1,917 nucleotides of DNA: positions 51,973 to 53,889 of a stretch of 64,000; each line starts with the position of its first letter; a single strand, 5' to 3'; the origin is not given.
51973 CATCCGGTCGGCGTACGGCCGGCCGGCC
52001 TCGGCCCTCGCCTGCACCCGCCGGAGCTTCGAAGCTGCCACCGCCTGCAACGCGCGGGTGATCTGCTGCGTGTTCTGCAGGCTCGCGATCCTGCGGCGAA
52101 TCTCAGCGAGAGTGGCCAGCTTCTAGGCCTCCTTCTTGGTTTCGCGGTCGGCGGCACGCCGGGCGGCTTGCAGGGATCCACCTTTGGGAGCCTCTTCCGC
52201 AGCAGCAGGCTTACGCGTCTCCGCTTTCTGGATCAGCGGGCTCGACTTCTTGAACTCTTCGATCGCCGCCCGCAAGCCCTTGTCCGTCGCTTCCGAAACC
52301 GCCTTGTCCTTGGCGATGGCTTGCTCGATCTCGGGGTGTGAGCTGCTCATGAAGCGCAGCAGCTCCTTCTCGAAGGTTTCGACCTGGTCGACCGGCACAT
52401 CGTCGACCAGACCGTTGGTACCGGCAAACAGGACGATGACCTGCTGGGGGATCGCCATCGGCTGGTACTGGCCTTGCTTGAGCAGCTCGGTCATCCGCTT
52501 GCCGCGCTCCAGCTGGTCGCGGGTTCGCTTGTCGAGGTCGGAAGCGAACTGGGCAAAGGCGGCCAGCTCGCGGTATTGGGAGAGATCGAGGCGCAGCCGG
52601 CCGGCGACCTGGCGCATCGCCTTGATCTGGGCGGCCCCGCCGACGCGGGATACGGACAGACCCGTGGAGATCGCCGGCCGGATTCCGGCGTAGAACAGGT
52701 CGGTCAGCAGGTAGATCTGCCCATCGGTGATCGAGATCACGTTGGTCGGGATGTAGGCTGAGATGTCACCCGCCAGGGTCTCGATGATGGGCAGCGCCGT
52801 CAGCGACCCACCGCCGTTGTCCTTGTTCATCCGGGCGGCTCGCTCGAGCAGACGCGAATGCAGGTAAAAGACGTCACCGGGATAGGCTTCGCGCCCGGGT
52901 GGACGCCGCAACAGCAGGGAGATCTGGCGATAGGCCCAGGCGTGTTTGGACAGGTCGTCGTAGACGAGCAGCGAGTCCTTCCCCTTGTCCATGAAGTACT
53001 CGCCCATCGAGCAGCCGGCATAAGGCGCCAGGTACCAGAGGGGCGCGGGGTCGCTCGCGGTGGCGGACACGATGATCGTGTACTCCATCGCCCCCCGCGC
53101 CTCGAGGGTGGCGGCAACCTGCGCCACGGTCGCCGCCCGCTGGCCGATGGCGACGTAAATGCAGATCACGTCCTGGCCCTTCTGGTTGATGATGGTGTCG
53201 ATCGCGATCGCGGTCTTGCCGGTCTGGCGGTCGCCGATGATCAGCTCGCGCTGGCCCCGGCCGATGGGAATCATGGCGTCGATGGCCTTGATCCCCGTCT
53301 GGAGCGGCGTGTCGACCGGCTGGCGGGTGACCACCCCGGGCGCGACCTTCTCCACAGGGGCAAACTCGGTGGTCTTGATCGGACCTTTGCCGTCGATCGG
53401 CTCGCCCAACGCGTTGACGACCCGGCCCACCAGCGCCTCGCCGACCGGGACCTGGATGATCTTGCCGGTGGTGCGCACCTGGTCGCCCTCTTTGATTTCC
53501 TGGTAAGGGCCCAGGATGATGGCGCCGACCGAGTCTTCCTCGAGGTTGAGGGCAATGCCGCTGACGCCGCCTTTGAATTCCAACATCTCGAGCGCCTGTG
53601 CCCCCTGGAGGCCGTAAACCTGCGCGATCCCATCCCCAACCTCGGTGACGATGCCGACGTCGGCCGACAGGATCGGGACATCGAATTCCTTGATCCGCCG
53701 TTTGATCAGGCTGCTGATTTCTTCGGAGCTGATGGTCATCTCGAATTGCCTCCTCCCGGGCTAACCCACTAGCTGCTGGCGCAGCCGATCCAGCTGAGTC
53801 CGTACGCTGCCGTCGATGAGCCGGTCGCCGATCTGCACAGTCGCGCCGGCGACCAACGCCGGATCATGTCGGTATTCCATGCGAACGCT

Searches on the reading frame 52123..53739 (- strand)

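Call 17: search_protein_families(library=pfam, proteins=[window:52123-53739:-], max_evalue=0.01)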
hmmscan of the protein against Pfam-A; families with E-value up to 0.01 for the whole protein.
window:52123-53739:- (538 aa): 4 families
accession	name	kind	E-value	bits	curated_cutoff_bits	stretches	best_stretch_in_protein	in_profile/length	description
PF00006.31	ATP-synt_ab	-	3.7e-82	275.5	29.5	1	149-364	1-213/213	ATP synthase alpha/beta family, nucleotide-binding domain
PF00306.32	ATP-synt_ab_C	-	1.7e-50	171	27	1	371-496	1-126/126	ATP synthase alpha/beta chain, C terminal domain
PF02874.29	ATP-synt_ab_N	-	5.1e-15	56.2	20.9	1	26-92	3-69/69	ATP synthase alpha/beta family, beta-barrel domain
PF06745.19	ATPase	-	6.3e-05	22.9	26.6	1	147-212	2-70/231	KaiC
